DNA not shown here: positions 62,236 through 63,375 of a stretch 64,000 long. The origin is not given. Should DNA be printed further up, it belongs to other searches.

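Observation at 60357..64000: Phosphonopyruvate-decarboxylase-like gene in an operon with a low-GC methyltransferase and two unknown proteins; no PEP mutase visible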

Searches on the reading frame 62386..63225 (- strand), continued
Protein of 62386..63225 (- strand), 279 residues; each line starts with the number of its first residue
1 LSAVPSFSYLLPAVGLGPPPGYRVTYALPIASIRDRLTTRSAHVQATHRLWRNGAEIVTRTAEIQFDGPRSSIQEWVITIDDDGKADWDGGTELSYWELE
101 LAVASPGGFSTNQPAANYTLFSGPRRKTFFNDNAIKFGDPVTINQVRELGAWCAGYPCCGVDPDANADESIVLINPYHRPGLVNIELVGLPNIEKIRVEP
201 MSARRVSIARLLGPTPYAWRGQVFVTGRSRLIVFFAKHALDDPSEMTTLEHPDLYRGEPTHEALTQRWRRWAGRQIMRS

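Call 64: find_related_loci(query=A5, collection=metagenome_contigs, flank=10000)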
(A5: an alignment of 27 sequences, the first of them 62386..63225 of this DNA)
Query A5 (279 aa) in metagenome_contigs; peptide patterns used: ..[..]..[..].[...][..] (x = any residue, [..] = any of these).
124 stretches matched a pattern; 72 encode a relative of the query (tblastn E <= 1e-3); 72 distinct loci.
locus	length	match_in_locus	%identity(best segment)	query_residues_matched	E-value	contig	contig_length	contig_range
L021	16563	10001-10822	32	4-279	1e-40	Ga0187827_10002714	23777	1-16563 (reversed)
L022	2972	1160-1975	32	3-276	5e-40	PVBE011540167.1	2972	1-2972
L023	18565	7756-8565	32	9-278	9e-40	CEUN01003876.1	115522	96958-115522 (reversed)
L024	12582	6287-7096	34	9-278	1e-39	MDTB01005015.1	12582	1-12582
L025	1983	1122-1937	33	3-278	1e-39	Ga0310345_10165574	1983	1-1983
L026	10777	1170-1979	33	4-278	2e-39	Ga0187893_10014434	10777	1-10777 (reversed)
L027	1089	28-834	32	6-278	9e-41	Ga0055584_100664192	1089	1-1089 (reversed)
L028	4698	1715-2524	33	7-278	1e-37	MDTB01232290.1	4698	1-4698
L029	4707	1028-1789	27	7-269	2e-37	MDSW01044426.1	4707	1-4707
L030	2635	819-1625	34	7-278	4e-37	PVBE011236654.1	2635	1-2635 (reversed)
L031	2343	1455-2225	31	19-276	2e-36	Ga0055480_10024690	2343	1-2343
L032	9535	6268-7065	30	7-278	4e-36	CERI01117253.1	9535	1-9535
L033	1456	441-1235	31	7-274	9e-37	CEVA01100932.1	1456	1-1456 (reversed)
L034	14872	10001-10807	32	6-278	6e-36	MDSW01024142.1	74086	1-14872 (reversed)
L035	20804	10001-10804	32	7-278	1e-35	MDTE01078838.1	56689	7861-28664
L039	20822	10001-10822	30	2-278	5e-35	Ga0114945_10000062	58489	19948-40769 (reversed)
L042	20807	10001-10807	32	6-278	6e-35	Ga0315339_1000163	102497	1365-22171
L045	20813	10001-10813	33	2-277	1e-34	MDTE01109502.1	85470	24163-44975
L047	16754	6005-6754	30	19-273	5e-34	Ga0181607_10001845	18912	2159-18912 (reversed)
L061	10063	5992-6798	32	8-278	4e-33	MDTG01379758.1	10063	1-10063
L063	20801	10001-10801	30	6-274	9e-33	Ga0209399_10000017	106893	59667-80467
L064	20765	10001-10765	31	3-261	5e-32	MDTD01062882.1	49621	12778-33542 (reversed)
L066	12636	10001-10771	37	2-258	4e-54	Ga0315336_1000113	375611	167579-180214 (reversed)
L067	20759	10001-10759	28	19-276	1e-33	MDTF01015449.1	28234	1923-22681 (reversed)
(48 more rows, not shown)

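Call 69: search_protein_families(library=pfam, proteins=[L042:11917-13728:+, L066:10888-11895:+, L022:1990-2700:+, L064:12067-13566:-, L034:6912-8213:+, L039:7297-8901:+, L045:10842-11897:+, L067:10837-11598:+, L061:3581-4966:+, L047:6854-7348:+], max_evalue=0.001)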
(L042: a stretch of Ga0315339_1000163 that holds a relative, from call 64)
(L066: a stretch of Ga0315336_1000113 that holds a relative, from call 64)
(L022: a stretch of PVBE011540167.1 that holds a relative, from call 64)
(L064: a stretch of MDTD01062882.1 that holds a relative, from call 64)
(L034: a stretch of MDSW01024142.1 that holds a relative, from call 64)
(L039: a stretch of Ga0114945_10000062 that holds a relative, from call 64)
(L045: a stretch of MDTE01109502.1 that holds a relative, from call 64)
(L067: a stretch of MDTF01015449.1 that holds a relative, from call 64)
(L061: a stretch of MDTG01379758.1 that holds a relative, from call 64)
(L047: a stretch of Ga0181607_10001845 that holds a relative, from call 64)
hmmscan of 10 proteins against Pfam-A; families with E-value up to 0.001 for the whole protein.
L042:11917-13728:+ (604 aa): 8 families
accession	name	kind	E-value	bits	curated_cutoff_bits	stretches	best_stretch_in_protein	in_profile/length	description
PF00005.33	ABC_tran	-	5.6e-29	101.9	25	1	374-523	1-137/137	ABC transporter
PF00664.28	ABC_membrane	-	6e-13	49.5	28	1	65-301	37-266/274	ABC transporter transmembrane region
PF02463.25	SMC_N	-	3e-07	30.5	40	0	494-567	136-211/220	RecF/RecN/SMC N terminal domain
PF13304.12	AAA_21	-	1.7e-06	28.8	27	1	386-427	1-33/304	AAA domain, putative AbiEii toxin, Type IV TA system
PF13555.12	AAA_29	-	1.5e-05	25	27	1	376-404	14-42/61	P-loop containing region of AAA domain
PF13481.12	AAA_25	-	0.00018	21.6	27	0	381-400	30-49/195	AAA domain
PF03193.22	RsgA_GTPase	-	0.00046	20.5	30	0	375-406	98-128/174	RsgA GTPase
PF13476.12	AAA_23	-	0.00047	21.3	27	1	375-404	11-39/201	AAA domain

L066:10888-11895:+ (336 aa): 9 families
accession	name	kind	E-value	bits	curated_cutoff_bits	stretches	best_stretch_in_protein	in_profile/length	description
PF16363.11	GDP_Man_Dehyd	-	4.9e-68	230.5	27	1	16-318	1-332/332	GDP-mannose 4,6 dehydratase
PF01370.27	Epimerase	-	9e-56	189.4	20.9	1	15-251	1-240/240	NAD dependent epimerase/dehydratase family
PF01073.25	3Beta_HSD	-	5.3e-23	81.9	22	1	17-228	2-219/280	3-beta hydroxysteroid dehydrogenase/isomerase family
PF02719.21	Polysacc_synt_2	-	2e-19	70.3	20.2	1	15-274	1-252/293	Polysaccharide biosynthesis protein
PF07993.18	NAD_binding_4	-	4.9e-15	55.8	20.1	1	17-191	1-209/258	Male sterility protein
PF13460.12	NAD_binding_10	-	6.2e-15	56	27.2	1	19-169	1-131/184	NAD(P)H-binding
PF04321.23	RmlD_sub_bind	-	4.1e-10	39.6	27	1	14-168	2-134/287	RmlD substrate binding domain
PF05368.20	NmrA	-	1e-07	32.3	27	1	13-131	3-103/298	NmrA-like family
PF00106.31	adh_short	-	1.7e-06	28.1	26.6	1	13-89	1-82/195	short chain dehydrogenase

L022:1990-2700:+ (237 aa): 2 families
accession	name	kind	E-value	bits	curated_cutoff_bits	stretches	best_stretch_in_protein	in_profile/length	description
PF02348.25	CTP_transf_3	-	3.1e-16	60.3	22.6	1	13-140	3-121/217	Cytidylyltransferase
PF12804.13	NTP_transf_3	-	0.00017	22.3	27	1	16-162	5-139/160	MobA-like NTP transferase domain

L064:12067-13566:- (500 aa): 1 family
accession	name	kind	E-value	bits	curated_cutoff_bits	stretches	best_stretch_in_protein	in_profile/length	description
PF05159.20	Capsule_synth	-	0.00018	21.6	20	1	265-416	100-260/310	Capsule polysaccharide biosynthesis protein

L034:6912-8213:+ (434 aa): 0 families

L039:7297-8901:+ (535 aa): 4 families
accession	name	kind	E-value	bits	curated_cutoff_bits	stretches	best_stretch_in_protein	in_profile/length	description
PF00884.28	Sulfatase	-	3.6e-25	89.3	25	2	266-421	148-301/301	Sulfatase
PF01663.27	Phosphodiest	-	2.6e-08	34.3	23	1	332-369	187-224/342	Type I phosphodiesterase / nucleotide pyrophosphatase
PF16347.10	SGSH_C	-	3.2e-05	24.6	29.3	1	405-516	37-152/154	N-sulphoglucosamine sulphohydrolase, C-terminal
PF02995.22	DUF229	-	0.00017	20.8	25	1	335-371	312-348/496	Protein of unknown function (DUF229)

L045:10842-11897:+ (352 aa): 3 families
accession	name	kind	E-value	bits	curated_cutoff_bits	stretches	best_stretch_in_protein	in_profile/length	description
PF00483.29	NTP_transferase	-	1.5e-30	107.1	21.2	1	126-349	2-243/245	Nucleotidyl transferase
PF12804.13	NTP_transf_3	-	3.1e-12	47.4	27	1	126-239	1-108/160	MobA-like NTP transferase domain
PF00571.33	CBS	-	1.7e-06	28.7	24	1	14-59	11-56/57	CBS domain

L067:10837-11598:+ (254 aa): 1 family
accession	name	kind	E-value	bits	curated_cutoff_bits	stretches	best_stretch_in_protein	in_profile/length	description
PF01066.26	CDP-OH_P_transf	-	2.9e-11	44.4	22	1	50-159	3-108/152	CDP-alcohol phosphatidyltransferase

L061:3581-4966:+ (462 aa): 3 families
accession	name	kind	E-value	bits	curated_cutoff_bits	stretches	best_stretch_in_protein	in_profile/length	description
PF16254.10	DUF4910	-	2.3e-89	298.9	26.6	1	43-380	5-247/247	Domain of unknown function (DUF4910)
PF09940.16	DUF2172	-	8.7e-36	122.6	27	1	89-180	1-92/92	Domain of unknown function (DUF2172)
PF16221.11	HTH_47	-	6.2e-24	83.8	27.1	1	382-456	2-76/78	winged helix-turn-helix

L047:6854-7348:+ (165 aa): 10 families
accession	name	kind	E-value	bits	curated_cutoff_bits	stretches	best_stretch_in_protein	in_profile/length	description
PF01583.26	APS_kinase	-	2.4e-28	99.5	21.1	1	1-143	3-151/152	Adenylylsulphate kinase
PF13671.12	AAA_33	-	1.2e-07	32.6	27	1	2-93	1-94/143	AAA domain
PF13238.12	AAA_18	-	3.3e-05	24.8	29.4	1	3-109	1-107/128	AAA domain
PF08433.16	KTI12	-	0.00016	21.7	22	1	2-111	3-117/271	Chromatin associated protein KTI12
PF06414.18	Zeta_toxin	-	0.00032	20.6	22.3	1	2-70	18-88/199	Zeta toxin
PF20720.3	nSTAND3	-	0.00054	20.1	27.2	0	2-41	19-58/155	Novel STAND NTPase 3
PF13173.12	AAA_14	-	0.00056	20.4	27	0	2-42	4-43/129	AAA domain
PF13614.12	AAA_31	-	0.00061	20.2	27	1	11-94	13-101/177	AAA domain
PF24883.2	NPHP3_N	-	0.00064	20.4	24.8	1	2-99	24-117/164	Nephrocystin 3, N-terminal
PF01656.29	CbiA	-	0.00087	19.7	25.4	0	8-87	7-54/125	CobQ/CobB/MinD/ParA nucleotide binding domain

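Call 72: search_protein_families(library=pfam, proteins=[L026:2423-4150:+, L026:4147-5205:+, L026:5215-7029:+, L026:7565-9238:+, L026:9252-10418:+, L063:668-2269:+, L063:2250-3098:+, L063:3150-4544:+, L063:4546-6228:+, L063:7269-8942:+], max_evalue=0.001)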
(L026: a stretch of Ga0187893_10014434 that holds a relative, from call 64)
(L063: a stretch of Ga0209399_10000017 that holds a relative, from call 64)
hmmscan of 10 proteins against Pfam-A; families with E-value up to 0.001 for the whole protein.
L026:2423-4150:+ (575 aa): 1 family
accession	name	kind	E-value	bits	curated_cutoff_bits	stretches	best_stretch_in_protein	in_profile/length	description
PF05159.20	Capsule_synth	-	9.5e-05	22.4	20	1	320-474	108-263/310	Capsule polysaccharide biosynthesis protein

L026:4147-5205:+ (352 aa): 3 families
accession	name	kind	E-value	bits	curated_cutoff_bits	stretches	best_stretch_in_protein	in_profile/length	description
PF00483.29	NTP_transferase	-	2.7e-28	99.6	21.2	1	123-341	2-238/245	Nucleotidyl transferase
PF12804.13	NTP_transf_3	-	3.2e-13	50.6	27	1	123-264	1-135/160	MobA-like NTP transferase domain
PF00571.33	CBS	-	8.6e-07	29.6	24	1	10-55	10-55/57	CBS domain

L026:5215-7029:+ (604 aa): 8 families
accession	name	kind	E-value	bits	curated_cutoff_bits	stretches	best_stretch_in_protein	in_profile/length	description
PF00005.33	ABC_tran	-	8.8e-29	101.3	25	1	375-523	2-137/137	ABC transporter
PF00664.28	ABC_membrane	-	2.4e-11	44.3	28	1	21-274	3-236/274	ABC transporter transmembrane region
PF13304.12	AAA_21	-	9.6e-09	36.2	27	0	386-417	1-32/304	AAA domain, putative AbiEii toxin, Type IV TA system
PF02463.25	SMC_N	-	3.3e-08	33.7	40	1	494-569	136-213/220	RecF/RecN/SMC N terminal domain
PF13191.12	AAA_16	-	4.9e-06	27.6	32.6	1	382-537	22-156/167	AAA ATPase domain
PF13555.12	AAA_29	-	2.2e-05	24.5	27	1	375-404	13-42/61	P-loop containing region of AAA domain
PF09818.15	ABC_ATPase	-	6.5e-05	22.5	23.2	0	469-583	133-262/283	P-loop domain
PF13481.12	AAA_25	-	0.00016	21.8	27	0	382-400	31-49/195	AAA domain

L026:7565-9238:+ (557 aa): 3 families
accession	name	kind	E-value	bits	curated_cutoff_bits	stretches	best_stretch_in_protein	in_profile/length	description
PF13714.12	PEP_mutase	-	3.6e-62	210.5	31.5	1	30-274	1-239/240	Phosphoenolpyruvate phosphomutase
PF12804.13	NTP_transf_3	-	5.2e-12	46.7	27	1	319-441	1-127/160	MobA-like NTP transferase domain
PF00483.29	NTP_transferase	-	5.7e-05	23.2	21.2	0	319-375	2-59/245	Nucleotidyl transferase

L026:9252-10418:+ (388 aa): 3 families
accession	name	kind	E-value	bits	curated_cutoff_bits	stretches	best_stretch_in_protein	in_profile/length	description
PF02775.26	TPP_enzyme_C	-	2.1e-15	57.3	21.9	1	235-353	18-151/151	Thiamine pyrophosphate enzyme, C-terminal TPP binding domain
PF02776.23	TPP_enzyme_N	-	3.8e-09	36.8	26.8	1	14-109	13-110/119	Thiamine pyrophosphate enzyme, N-terminal TPP binding domain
PF01855.24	POR_N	-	0.00054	20.2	27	1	40-102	38-99/231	Pyruvate flavodoxin/ferredoxin oxidoreductase, thiamine diP-bdg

L063:668-2269:+ (533 aa): 2 families
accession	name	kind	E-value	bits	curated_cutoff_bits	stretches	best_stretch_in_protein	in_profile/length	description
PF13714.12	PEP_mutase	-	1.1e-62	212.2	31.5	1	7-252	1-239/240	Phosphoenolpyruvate phosphomutase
PF12804.13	NTP_transf_3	-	3.3e-11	44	27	1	298-417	1-120/160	MobA-like NTP transferase domain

L063:2250-3098:+ (282 aa): 3 families
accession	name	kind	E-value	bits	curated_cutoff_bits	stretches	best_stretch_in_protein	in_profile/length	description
PF12804.13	NTP_transf_3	-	8.5e-16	59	27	1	17-140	1-127/160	MobA-like NTP transferase domain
PF00483.29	NTP_transferase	-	2.1e-05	24.6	21.2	1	17-68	2-54/245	Nucleotidyl transferase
PF01128.25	IspD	-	0.00047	20.4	27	1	18-69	4-52/221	2-C-methyl-D-erythritol 4-phosphate cytidylyltransferase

L063:3150-4544:+ (464 aa): 0 families

L063:4546-6228:+ (560 aa): 7 families
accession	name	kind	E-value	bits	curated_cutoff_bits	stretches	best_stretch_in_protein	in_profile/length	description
PF01583.26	APS_kinase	-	3.2e-35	121.9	21.1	1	392-539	2-152/152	Adenylylsulphate kinase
PF25137.1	ADH_Fe_C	-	2.2e-31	109.5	27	1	191-376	1-193/194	Fe-containing alcohol dehydrogenase family, C-terminal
PF00465.25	Fe-ADH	-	1.5e-29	103.2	31.3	1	11-180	2-168/168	Iron-containing alcohol dehydrogenase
PF01656.29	CbiA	-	2.8e-06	27.7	25.4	1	398-558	5-99/125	CobQ/CobB/MinD/ParA nucleotide binding domain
PF13671.12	AAA_33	-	8.5e-05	23.3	27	1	394-446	1-48/143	AAA domain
PF06414.18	Zeta_toxin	-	0.00015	21.7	22.3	1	390-435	14-58/199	Zeta toxin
PF24883.2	NPHP3_N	-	0.00024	21.8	24.8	1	380-423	10-53/164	Nephrocystin 3, N-terminal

L063:7269-8942:+ (557 aa): 4 families
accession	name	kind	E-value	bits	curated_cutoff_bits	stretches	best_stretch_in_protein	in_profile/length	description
PF00884.28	Sulfatase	-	2.7e-30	106.2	25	2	282-440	145-301/301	Sulfatase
PF01663.27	Phosphodiest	-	2.1e-07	31.3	23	0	350-389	186-225/342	Type I phosphodiesterase / nucleotide pyrophosphatase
PF16347.10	SGSH_C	-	3.3e-07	31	29.3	1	477-533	96-150/154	N-sulphoglucosamine sulphohydrolase, C-terminal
PF02995.22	DUF229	-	5.5e-05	22.5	25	1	354-397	312-355/496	Protein of unknown function (DUF229)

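Call 73: search_solved_structures(query=L063:3150-4544:+, max_evalue=0.01)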
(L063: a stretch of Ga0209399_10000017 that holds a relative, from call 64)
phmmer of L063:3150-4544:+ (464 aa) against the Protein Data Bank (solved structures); distinct sequences matched with E-value up to 0.01: 2.
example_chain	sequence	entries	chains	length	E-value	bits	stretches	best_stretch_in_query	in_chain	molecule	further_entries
6b9s_A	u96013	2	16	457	5.4e-74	252.8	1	11-464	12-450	Methylphosphonate synthase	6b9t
6b9r_A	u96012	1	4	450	2.5e-68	234.2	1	13-463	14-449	Hydroxyethylphosphonate dioxygenase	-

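Call 85: search_protein_families(library=ncbifam, proteins=[L008:5073-5948:-, L008:4083-5063:-, L008:2248-4086:-, L008:935-2251:-, L008:201-938:-, L006:72-1067:-, L011:7329-7979:-], max_evalue=0.00001)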
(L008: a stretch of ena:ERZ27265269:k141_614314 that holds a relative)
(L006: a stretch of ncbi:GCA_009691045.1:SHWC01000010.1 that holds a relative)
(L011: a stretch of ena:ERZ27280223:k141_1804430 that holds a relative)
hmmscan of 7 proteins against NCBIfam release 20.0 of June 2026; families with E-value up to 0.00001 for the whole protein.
L008:5073-5948:- (291 aa): 0 families

L008:4083-5063:- (326 aa): 2 families
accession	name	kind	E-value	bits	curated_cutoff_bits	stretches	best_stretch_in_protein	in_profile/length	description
TIGR01444.1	fkbM_fam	subfamily_domain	3.1e-20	73.1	37.7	1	148-284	2-140/143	FkbM family methyltransferase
TIGR02469.1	CbiT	equivalog_domain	2e-06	28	78.3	1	133-195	8-70/124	precorrin-6Y C5,15-methyltransferase (decarboxylating) subunit CbiT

L008:2248-4086:- (612 aa): 4 families
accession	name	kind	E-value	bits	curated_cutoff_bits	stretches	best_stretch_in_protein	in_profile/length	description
TIGR01536.1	asn_synth_AEB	equivalog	2.1e-24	86.4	267.1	1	86-346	104-373/517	asparagine synthase (glutamine-hydrolyzing)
TIGR03108.1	eps_aminotran_1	hypoth_equivalog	3.5e-17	62.3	816.9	1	103-344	120-374/628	XrtA/PEP-CTERM system amidotransferase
NF033535.1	lass_lactam_cya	exception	4.2e-12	45.4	525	1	105-251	122-272/668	lasso peptide isopeptide bond-forming cyclase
TIGR03104.1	trio_amidotrans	equivalog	8.1e-12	44.1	570.1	1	102-253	119-278/589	N-acetylglutaminylglutamine amidotransferase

L008:935-2251:- (438 aa): 1 family
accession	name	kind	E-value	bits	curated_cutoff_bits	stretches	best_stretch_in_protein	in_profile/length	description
NF053580.1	deacetylase_VimE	equivalog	2.6e-19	69.1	440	1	116-425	96-413/431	UDP-2,3-diacetamido-2,3-dideoxy-alpha-D-glucuronate deacetylase VimE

L008:201-938:- (245 aa): 0 families

L006:72-1067:- (331 aa): 9 families
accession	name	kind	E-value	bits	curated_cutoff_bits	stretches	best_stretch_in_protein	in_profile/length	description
NF040723.1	UDP-GlcNAcDh_Arch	equivalog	1.6e-33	116.5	450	1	4-312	2-294/302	UDP-N-acetylglucosamine 3-dehydrogenase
TIGR04380.1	myo_inos_iolG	equivalog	1.6e-31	109.4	355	1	4-322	3-326/330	inositol 2-dehydrogenase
NF008607.0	PRK11579.1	subfamily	2e-21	76.4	330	1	41-180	43-191/346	oxidoreductase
NF052479.1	LevoglcsnDh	equivalog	2.8e-13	49.3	650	1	33-144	46-155/386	levoglucosan dehydrogenase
NF041392.1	XylDh_Gfo6_Halo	equivalog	1.2e-12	47.4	350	1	4-150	18-170/350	D-xylose 1-dehydrogenase Gfo6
NF052679.1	InsChiInosDhIolG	equivalog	5.6e-12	45.3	540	1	1-146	1-151/343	bifunctional inositol 2-dehydrogenase/D-chiro-inositol 1-dehydrogenase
NF058561.1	BT_2158_fam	equivalog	1.3e-11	43.7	750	1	5-145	38-179/487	glycoside 3-dehydrogenase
NF007574.0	PRK10206.1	equivalog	4.8e-10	39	352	1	40-148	43-151/345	oxidoreductase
NF058563.1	BT_2159_fam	equivalog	7.7e-09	35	650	1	4-173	2-173/350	disaccharide 3-dehydrogenase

L011:7329-7979:- (216 aa): 1 family
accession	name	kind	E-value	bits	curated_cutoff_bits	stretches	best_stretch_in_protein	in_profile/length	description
TIGR04176.1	MarR_EPS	equivalog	2.9e-16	59.4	88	1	7-83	3-83/105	MarR family EPS-associated transcriptional regulator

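Call 87: fold_search(model_id=the predicted structure, library=pdb)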
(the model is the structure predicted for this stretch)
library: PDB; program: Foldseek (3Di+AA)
matches with E <= 10: 1287; with E <= 0.001: 0
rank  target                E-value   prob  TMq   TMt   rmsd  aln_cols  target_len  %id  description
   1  7u1h_B                2.0e-03  0.38  0.17  0.14  17.4       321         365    7  Crystal structure of Lens culinaris vicilin (released 2022-03-09)
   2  7u1j_A                3.6e-03  0.33  0.17  0.14  18.4       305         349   10  Crystal structure of Pisum sativum convicilin (released 2022-03-30)
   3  3smh_E                4.5e-03  0.25  0.17  0.14  18.5       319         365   11  Crystal structure of major peanut allergen Ara h 1 (released 2012-02-15)
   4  6v7l_B                4.7e-03  0.25  0.17  0.15  18.9       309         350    9  The structure of the P212121 crystal form of canavalin at 173 K (released 2020-02-19)
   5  6v7l_C                4.7e-03  0.23  0.17  0.14  18.8       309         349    9  The structure of the P212121 crystal form of canavalin at 173 K (released 2020-02-19)
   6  3smh_F                6.2e-03  0.25  0.18  0.14  18.4       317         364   11  Crystal structure of major peanut allergen Ara h 1 (released 2012-02-15)
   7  3s7e_B                7.2e-03  0.28  0.18  0.15  17.1       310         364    8  Crystal structure of Ara h 1 (released 2011-09-21)
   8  3s7e_A                7.2e-03  0.25  0.17  0.14  17.9       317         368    9  Crystal structure of Ara h 1 (released 2011-09-21)
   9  1uik_B                7.6e-03  0.20  0.15  0.13  17.0       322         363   11  Crystal structure of soybean beta-conglycinin alpha prime homotrimer (released 2004-07-16)
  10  7u1h_A                8.1e-03  0.16  0.15  0.13  18.6       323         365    9  Crystal structure of Lens culinaris vicilin (released 2022-03-09)
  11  3smh_B                1.1e-02  0.20  0.17  0.14  18.4       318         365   11  Crystal structure of major peanut allergen Ara h 1 (released 2012-02-15)
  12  7u1j_B                1.1e-02  0.15  0.15  0.13  19.1       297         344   10  Crystal structure of Pisum sativum convicilin (released 2022-03-30)
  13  8csw                  1.2e-02  0.35  0.17  0.09  15.1       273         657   10  Local refinement of protein 4.2 in Class 2 of erythrocyte ankyrin-1 complex (released 2022-07-20)
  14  6v7l_A                1.2e-02  0.20  0.18  0.15  18.1       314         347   10  The structure of the P212121 crystal form of canavalin at 173 K (released 2020-02-19)
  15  7u1h_C                1.2e-02  0.14  0.14  0.12  18.2       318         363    9  Crystal structure of Lens culinaris vicilin (released 2022-03-09)
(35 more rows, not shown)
